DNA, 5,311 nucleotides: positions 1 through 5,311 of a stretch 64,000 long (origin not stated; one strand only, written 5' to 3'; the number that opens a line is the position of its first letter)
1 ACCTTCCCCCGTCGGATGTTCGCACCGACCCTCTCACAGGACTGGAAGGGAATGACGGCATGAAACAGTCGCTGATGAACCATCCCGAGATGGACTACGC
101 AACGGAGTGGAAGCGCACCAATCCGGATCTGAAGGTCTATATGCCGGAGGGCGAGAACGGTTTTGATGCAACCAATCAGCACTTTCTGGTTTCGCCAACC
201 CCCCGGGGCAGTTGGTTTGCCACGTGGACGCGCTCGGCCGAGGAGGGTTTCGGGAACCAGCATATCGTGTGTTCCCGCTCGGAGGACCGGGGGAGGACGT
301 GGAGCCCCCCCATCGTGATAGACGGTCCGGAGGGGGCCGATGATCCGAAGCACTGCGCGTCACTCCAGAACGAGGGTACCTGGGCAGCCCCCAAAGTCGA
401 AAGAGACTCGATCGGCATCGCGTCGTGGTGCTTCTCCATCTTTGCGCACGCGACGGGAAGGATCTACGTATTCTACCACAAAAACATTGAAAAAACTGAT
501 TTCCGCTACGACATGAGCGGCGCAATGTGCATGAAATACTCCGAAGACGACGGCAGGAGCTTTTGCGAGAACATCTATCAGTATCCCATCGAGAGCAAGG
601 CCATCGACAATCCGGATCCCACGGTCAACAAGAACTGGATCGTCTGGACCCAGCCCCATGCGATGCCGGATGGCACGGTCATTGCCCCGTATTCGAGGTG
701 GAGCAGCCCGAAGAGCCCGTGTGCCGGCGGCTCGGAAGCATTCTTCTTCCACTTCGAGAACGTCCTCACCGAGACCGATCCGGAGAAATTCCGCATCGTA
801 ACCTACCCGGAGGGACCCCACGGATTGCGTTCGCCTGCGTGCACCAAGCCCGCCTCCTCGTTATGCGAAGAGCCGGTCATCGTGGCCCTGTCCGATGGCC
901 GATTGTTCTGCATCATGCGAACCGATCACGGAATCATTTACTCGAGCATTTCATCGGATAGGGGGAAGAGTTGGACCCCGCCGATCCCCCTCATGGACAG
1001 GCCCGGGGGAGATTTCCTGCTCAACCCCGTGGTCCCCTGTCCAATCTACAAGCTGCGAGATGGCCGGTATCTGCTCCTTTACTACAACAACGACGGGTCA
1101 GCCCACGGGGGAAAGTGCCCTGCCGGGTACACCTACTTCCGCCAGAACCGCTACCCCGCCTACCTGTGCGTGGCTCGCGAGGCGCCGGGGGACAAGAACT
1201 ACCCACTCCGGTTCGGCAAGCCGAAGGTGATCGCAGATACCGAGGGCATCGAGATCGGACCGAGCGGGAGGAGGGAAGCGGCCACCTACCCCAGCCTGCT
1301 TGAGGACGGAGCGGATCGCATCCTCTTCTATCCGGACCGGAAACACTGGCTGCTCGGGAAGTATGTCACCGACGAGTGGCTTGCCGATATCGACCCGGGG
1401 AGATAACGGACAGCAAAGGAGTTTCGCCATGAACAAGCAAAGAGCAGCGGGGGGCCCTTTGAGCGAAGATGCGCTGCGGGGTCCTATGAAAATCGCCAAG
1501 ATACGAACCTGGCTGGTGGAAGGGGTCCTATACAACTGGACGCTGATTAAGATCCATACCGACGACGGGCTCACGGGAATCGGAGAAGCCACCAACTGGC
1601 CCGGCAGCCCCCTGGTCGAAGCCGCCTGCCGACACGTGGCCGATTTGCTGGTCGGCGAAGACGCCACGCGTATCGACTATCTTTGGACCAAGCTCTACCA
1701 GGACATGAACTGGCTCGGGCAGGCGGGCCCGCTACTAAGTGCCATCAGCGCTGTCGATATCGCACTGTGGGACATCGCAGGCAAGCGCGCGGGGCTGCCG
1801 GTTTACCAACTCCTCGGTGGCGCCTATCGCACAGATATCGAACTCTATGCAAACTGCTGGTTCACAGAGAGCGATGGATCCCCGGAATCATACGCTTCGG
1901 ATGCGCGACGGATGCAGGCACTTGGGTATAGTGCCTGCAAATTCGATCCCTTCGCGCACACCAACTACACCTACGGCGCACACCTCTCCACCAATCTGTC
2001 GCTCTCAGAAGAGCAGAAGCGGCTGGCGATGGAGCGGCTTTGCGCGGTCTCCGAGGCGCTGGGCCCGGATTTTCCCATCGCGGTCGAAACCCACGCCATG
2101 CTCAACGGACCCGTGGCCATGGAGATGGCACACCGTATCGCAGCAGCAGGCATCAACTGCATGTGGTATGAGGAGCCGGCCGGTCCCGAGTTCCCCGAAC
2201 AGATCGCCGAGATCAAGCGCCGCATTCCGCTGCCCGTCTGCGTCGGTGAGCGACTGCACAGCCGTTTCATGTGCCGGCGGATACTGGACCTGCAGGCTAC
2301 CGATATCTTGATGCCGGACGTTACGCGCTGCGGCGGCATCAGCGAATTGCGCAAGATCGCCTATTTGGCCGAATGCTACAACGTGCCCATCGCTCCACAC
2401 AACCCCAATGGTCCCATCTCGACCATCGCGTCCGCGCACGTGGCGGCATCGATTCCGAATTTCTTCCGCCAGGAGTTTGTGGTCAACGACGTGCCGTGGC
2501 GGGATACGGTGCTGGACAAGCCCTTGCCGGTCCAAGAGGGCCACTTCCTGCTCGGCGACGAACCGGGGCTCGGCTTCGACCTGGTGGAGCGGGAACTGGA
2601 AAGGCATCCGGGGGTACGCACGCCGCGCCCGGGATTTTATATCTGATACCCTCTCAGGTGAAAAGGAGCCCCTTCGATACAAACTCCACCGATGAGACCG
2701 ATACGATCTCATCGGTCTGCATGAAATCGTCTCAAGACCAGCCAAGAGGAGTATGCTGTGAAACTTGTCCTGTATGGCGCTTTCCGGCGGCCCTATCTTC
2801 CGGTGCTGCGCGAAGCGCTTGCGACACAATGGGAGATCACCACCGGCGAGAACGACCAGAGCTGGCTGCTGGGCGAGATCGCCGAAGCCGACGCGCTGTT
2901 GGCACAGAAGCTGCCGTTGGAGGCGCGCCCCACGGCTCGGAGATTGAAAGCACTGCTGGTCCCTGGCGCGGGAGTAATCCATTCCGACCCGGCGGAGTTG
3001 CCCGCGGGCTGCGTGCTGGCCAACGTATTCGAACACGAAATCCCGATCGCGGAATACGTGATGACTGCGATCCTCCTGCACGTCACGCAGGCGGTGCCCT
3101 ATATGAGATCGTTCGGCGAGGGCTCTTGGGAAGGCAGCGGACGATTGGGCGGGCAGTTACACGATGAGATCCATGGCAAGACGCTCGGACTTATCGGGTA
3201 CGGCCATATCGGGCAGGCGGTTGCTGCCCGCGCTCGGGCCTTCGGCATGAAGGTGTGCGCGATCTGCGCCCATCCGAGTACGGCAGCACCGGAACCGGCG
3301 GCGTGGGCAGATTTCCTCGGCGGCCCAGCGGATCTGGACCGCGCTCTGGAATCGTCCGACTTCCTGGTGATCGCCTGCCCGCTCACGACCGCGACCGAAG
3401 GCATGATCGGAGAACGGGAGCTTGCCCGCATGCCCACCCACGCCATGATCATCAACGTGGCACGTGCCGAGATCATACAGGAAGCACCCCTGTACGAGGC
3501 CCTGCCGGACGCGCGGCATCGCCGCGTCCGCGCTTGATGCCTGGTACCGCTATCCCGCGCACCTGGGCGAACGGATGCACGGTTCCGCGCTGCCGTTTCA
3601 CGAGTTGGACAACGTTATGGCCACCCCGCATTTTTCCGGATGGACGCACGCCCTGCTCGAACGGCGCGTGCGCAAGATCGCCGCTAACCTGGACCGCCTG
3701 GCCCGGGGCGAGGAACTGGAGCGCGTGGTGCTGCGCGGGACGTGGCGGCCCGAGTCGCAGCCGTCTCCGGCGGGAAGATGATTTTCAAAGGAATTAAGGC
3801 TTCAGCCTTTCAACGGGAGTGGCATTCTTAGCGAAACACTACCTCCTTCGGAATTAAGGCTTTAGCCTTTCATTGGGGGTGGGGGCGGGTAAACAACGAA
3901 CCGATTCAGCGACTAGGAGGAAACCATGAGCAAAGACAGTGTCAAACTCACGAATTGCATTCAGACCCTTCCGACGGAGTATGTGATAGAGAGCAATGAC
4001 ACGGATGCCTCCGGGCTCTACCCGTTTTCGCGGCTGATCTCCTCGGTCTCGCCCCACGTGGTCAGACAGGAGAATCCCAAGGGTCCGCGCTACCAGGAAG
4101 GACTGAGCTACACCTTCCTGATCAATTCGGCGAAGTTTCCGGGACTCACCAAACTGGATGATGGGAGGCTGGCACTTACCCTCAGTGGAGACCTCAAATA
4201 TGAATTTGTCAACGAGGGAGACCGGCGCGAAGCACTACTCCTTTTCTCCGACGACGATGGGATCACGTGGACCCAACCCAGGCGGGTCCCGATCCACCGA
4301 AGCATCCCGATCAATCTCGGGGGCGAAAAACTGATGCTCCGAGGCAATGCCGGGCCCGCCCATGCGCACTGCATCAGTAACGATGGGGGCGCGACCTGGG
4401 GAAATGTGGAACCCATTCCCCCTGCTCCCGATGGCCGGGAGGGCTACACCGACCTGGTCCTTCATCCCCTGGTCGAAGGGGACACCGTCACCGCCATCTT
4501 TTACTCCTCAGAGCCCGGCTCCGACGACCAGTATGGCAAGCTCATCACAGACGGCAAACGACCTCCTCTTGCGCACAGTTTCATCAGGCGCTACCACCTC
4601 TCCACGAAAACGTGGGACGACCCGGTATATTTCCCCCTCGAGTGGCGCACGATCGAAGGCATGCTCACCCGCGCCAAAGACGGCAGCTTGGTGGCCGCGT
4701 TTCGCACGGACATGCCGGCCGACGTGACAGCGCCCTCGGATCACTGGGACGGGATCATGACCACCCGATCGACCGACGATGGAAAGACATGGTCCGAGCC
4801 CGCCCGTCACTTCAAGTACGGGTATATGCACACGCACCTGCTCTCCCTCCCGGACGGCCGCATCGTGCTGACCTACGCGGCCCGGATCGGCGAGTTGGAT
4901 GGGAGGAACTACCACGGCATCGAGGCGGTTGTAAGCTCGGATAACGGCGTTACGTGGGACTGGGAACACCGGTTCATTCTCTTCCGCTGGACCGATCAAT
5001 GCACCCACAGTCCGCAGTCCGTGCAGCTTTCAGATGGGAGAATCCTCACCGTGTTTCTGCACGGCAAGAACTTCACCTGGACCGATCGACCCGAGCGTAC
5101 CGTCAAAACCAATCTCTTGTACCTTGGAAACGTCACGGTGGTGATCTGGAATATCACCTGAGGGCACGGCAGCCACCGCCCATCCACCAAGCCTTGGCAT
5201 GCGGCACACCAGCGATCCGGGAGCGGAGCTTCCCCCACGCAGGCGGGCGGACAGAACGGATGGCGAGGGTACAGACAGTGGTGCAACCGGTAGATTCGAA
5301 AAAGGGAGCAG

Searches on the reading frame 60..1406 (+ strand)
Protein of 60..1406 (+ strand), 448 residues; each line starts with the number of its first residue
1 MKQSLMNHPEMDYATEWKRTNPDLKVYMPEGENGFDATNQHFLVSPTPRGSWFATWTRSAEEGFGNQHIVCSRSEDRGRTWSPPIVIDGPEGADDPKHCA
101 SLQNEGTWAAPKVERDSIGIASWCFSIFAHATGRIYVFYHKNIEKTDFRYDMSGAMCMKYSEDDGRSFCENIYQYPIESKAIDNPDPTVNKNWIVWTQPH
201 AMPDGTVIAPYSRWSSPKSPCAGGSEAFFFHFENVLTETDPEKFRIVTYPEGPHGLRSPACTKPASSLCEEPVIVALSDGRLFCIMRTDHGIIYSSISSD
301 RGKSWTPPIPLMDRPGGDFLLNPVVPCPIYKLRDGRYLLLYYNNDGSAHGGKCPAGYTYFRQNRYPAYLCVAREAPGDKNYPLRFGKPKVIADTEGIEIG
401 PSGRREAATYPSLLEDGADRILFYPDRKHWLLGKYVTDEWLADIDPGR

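Call 37: search_protein_families(library=pfam, proteins=[window:60-1406:+], max_evalue=0.001)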
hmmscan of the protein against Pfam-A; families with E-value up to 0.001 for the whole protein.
window:60-1406:+ (448 aa): 1 family
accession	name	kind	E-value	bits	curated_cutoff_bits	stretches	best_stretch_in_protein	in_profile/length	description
PF13088.12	BNR_2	-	5e-16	59.3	31.4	1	101-364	23-233/277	BNR repeat-like domain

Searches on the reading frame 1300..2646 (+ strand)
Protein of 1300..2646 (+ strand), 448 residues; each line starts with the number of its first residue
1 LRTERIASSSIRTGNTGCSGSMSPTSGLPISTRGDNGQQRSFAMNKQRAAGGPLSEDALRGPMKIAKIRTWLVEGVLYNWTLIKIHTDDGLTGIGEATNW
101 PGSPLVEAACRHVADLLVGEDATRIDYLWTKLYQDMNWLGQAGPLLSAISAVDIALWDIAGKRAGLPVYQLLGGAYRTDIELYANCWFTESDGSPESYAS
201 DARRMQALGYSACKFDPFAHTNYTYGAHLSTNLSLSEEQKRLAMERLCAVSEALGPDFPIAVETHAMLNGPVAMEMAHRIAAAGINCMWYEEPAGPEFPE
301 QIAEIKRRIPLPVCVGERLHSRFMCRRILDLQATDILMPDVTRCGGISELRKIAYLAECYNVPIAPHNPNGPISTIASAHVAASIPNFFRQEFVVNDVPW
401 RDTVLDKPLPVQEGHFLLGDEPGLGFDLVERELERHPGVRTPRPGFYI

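Call 37: search_protein_families(library=pfam, proteins=[window:1300-2646:+], max_evalue=0.001)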
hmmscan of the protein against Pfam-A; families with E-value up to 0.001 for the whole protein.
window:1300-2646:+ (448 aa): 2 families
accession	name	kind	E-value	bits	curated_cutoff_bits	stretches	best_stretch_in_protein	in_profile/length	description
PF13378.12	MR_MLE_C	-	7.5e-55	186.4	29.4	1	198-430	2-217/219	Enolase C-terminal domain-like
PF02746.21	MR_MLE_N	-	1e-22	81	22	1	81-173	29-117/117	Mandelate racemase / muconate lactonizing enzyme, N-terminal domain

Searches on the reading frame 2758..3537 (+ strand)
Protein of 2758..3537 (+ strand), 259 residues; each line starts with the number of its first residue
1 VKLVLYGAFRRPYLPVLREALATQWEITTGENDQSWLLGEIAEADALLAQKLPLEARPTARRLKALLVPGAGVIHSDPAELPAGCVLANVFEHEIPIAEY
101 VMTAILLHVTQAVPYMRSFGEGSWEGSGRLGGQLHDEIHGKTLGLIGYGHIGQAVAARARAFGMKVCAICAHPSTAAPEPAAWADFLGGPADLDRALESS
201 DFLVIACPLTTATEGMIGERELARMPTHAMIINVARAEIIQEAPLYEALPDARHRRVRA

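Call 37: search_protein_families(library=pfam, proteins=[window:2758-3537:+], max_evalue=0.001)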
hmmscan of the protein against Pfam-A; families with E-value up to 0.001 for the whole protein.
window:2758-3537:+ (259 aa): 3 families
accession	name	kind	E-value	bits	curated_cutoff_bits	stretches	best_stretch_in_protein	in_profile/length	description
PF02826.25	2-Hacid_dh_C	-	3.2e-34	118.3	25.1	1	103-252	2-144/178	D-isomer specific 2-hydroxyacid dehydrogenase, NAD binding domain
PF03807.23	F420_oxidored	-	0.00031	21.7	21.6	1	143-214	2-74/94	NADP oxidoreductase coenzyme F420-dependent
PF00670.27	AdoHcyase_NAD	-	0.00069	20.2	27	0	138-237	21-112/162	S-adenosyl-L-homocysteine hydrolase, NAD binding domain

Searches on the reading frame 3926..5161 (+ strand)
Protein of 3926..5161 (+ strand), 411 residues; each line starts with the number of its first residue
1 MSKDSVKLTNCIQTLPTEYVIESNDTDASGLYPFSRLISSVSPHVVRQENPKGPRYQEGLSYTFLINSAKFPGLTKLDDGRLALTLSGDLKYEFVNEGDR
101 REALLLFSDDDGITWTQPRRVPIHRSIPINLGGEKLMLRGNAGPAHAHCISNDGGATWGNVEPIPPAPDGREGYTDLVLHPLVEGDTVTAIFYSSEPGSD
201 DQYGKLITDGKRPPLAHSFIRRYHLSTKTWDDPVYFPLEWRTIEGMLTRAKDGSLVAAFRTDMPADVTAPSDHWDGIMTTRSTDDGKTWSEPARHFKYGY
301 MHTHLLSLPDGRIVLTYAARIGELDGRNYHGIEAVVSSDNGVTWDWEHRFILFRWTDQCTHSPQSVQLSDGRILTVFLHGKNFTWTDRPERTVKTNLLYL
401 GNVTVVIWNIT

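Call 37: search_protein_families(library=pfam, proteins=[window:3926-5161:+], max_evalue=0.001)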
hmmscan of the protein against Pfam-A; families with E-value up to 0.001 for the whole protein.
window:3926-5161:+ (411 aa): 2 families
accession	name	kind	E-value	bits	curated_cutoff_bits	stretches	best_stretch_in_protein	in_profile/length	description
PF13088.12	BNR_2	-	1e-13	51.7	31.4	1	143-372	79-274/277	BNR repeat-like domain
PF02012.26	BNR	-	9.9e-07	28.3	27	0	107-116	2-11/12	BNR/Asp-box repeat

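Call 52: search_protein_families(library=ncbifam, proteins=[window:3926-5161:+], max_evalue=0.01)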
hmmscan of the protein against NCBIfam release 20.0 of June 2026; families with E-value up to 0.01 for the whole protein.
window:3926-5161:+ (411 aa): 0 families
